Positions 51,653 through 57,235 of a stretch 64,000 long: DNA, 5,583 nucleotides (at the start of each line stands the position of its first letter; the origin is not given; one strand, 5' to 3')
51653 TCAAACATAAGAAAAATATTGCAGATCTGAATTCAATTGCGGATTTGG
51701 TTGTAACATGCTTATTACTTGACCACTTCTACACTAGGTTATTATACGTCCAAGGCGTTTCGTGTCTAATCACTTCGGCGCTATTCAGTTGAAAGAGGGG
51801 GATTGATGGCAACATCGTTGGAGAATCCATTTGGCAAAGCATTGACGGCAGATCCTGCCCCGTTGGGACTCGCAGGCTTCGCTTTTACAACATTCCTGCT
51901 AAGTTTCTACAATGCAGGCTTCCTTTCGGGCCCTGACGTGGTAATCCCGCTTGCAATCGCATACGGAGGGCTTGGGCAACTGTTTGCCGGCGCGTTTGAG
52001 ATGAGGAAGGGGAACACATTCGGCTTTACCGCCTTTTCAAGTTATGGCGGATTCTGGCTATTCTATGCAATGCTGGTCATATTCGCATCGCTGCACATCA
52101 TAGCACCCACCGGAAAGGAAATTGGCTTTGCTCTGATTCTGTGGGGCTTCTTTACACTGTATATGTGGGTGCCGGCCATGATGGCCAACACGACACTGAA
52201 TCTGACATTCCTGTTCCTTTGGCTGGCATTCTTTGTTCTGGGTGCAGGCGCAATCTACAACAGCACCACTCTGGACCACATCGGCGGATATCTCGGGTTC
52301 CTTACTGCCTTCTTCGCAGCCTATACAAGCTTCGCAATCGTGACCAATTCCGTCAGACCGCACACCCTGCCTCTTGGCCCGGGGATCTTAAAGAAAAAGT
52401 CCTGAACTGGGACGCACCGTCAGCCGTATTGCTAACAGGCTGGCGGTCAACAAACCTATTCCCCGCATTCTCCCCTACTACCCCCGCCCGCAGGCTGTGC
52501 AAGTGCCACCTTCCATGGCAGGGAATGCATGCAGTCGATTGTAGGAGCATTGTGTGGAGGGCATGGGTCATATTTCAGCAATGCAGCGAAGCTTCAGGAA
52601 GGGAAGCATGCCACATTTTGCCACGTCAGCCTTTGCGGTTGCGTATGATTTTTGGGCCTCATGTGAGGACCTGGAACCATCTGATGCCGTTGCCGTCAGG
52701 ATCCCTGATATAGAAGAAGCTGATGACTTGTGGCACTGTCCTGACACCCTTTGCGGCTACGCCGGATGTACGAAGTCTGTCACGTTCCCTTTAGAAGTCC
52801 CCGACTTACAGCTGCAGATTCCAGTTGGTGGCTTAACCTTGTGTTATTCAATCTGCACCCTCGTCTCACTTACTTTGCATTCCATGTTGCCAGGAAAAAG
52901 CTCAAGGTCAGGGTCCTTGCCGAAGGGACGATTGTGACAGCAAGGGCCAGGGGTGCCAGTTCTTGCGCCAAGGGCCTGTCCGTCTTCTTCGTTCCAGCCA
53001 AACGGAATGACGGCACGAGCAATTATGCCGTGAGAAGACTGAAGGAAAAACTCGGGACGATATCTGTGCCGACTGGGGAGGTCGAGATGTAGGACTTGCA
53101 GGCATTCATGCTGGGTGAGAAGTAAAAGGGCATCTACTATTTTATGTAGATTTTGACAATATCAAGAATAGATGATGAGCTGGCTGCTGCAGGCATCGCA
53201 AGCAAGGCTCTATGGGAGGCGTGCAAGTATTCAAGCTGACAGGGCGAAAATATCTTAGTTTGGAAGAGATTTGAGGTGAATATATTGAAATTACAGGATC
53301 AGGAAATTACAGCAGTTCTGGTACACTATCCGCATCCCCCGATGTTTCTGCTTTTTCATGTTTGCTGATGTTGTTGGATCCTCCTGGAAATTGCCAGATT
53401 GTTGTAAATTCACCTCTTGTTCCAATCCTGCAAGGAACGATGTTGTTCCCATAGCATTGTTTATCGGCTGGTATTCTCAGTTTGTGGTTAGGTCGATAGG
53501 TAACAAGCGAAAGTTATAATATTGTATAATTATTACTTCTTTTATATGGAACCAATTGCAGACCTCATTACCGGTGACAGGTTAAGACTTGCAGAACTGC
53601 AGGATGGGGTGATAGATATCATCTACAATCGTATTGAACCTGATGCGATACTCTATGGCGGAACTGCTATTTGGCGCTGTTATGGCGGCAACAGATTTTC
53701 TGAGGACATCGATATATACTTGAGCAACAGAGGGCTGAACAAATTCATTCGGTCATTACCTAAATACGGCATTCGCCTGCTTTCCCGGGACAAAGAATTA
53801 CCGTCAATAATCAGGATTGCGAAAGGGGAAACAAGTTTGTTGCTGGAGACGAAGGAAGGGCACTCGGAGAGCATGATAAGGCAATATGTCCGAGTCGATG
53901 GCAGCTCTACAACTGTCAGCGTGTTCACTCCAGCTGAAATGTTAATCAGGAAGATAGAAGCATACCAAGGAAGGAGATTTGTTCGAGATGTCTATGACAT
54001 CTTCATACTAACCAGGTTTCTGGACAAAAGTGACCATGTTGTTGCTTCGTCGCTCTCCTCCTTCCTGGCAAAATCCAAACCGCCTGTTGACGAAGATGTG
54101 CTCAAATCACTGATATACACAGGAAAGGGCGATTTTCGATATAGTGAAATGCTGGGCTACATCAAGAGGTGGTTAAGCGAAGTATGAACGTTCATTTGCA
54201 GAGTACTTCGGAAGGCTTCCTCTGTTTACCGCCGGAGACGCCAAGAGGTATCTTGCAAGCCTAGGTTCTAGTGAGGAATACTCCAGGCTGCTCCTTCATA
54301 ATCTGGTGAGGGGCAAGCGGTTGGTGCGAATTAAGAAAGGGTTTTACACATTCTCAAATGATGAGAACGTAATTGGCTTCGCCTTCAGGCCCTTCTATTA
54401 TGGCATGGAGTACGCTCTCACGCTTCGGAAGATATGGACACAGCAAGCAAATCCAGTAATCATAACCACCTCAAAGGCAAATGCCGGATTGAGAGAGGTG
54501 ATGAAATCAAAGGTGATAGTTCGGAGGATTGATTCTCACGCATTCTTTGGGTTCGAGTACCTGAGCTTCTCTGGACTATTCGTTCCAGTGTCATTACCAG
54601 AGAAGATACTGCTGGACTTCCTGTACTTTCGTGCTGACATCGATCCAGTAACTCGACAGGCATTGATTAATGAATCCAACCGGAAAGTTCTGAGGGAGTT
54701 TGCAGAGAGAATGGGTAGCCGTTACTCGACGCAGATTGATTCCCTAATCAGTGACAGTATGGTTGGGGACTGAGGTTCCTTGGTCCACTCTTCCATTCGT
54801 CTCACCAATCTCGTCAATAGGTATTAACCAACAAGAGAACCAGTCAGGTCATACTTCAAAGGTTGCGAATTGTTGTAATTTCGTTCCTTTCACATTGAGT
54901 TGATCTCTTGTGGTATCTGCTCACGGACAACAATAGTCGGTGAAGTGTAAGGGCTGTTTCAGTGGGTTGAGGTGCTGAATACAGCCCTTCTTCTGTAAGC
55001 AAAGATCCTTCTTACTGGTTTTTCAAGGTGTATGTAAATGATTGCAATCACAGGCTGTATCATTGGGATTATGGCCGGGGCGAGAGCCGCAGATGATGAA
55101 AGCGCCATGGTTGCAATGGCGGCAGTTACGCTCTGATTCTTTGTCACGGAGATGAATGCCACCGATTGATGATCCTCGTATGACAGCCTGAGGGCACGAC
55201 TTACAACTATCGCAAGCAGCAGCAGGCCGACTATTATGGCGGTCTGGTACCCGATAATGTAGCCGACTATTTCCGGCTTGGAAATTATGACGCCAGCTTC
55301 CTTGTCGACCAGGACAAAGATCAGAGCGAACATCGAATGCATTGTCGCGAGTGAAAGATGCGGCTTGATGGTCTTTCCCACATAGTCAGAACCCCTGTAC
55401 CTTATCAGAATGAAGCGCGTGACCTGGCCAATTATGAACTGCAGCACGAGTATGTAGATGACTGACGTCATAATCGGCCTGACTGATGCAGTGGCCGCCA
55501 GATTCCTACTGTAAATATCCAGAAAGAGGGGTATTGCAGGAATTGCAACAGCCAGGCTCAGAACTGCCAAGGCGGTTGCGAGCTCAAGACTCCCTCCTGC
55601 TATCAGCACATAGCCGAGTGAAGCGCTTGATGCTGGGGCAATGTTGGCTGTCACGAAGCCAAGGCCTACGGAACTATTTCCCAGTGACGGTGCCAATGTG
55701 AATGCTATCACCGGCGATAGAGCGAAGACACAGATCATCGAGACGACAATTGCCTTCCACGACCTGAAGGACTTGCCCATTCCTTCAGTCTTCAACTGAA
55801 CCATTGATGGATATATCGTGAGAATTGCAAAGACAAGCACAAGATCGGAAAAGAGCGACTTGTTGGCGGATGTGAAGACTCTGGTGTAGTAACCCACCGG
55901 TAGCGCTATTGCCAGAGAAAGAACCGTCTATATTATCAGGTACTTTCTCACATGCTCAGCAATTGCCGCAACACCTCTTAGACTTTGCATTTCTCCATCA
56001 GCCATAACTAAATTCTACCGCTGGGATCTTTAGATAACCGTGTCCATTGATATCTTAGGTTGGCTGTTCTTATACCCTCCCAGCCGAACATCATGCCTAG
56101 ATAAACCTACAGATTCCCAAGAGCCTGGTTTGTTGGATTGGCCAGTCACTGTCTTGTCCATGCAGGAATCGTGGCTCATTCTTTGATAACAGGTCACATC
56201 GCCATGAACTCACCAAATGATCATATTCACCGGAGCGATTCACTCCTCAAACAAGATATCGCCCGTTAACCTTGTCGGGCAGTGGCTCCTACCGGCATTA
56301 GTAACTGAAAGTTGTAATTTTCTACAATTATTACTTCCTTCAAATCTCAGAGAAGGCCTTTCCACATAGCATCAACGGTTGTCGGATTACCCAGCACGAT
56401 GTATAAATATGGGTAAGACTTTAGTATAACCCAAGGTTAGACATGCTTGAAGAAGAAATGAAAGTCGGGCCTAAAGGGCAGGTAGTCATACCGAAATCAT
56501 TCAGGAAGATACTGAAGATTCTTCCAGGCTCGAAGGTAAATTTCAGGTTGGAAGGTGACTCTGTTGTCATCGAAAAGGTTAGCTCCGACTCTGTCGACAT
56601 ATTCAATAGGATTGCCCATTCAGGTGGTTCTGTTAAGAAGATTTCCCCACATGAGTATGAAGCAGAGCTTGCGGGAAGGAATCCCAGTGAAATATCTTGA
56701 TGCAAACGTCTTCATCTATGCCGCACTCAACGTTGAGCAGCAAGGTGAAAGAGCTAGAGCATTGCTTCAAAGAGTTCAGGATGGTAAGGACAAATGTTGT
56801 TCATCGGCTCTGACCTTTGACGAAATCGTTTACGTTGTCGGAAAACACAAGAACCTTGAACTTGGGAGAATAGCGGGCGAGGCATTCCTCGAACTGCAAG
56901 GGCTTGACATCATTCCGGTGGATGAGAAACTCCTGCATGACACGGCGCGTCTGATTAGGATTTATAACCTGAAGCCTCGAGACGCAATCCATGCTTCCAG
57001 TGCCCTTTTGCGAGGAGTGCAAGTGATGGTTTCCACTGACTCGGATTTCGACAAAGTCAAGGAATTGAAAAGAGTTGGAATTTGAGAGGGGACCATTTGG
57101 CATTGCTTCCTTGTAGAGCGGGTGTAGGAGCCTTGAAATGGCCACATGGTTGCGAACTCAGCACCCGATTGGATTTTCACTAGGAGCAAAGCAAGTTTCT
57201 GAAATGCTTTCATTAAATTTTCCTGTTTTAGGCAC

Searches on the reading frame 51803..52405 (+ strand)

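Call 79: search_protein_families(library=pfam, proteins=[window:51803-52405:+], max_evalue=0.001)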
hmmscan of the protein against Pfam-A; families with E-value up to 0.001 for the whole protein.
window:51803-52405:+ (200 aa): 1 family
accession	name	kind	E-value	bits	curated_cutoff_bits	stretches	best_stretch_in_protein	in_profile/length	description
PF01184.24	Gpr1_Fun34_YaaH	-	4.6e-41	141.1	25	1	12-183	14-193/207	GPR1/FUN34/yaaH family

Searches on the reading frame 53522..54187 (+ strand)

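Call 79: search_protein_families(library=pfam, proteins=[window:53522-54187:+], max_evalue=0.001)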
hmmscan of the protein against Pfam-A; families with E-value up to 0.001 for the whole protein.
window:53522-54187:+ (221 aa): 1 family
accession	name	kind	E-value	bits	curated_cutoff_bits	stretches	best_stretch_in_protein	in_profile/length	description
PF08843.17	AbiEii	-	2e-13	51.3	22.5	1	39-168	12-171/238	Nucleotidyl transferase AbiEii toxin, Type IV TA system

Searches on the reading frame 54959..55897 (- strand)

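Call 79: search_protein_families(library=pfam, proteins=[window:54959-55897:-], max_evalue=0.001)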
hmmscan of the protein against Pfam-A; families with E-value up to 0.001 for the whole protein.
window:54959-55897:- (312 aa): 2 families
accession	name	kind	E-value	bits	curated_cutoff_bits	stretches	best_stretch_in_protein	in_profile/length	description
PF01758.21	SBF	-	5.5e-18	65.8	24.3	1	25-206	5-190/191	Sodium Bile acid symporter family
PF13593.11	SBF_like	-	7.4e-12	45.6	25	1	33-280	46-294/313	SBF-like CPA transporter family (DUF4137)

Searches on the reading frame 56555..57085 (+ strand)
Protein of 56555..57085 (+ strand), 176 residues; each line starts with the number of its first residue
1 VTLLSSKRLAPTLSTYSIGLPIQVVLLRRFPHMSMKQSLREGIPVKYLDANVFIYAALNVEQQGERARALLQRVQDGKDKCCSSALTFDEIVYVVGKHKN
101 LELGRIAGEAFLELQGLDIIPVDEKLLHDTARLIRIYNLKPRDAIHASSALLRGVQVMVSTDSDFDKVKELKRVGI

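Call 79: search_protein_families(library=pfam, proteins=[window:56555-57085:+], max_evalue=0.001)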
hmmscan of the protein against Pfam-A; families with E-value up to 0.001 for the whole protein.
window:56555-57085:+ (176 aa): 2 families
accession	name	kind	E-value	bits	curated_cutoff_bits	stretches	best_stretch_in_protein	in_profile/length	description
PF01850.27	PIN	-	3.2e-20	73.3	23.6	1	47-170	2-119/120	PIN domain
PF13470.12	PIN_3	-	8.2e-06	27.1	27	1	48-162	4-113/115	PIN domain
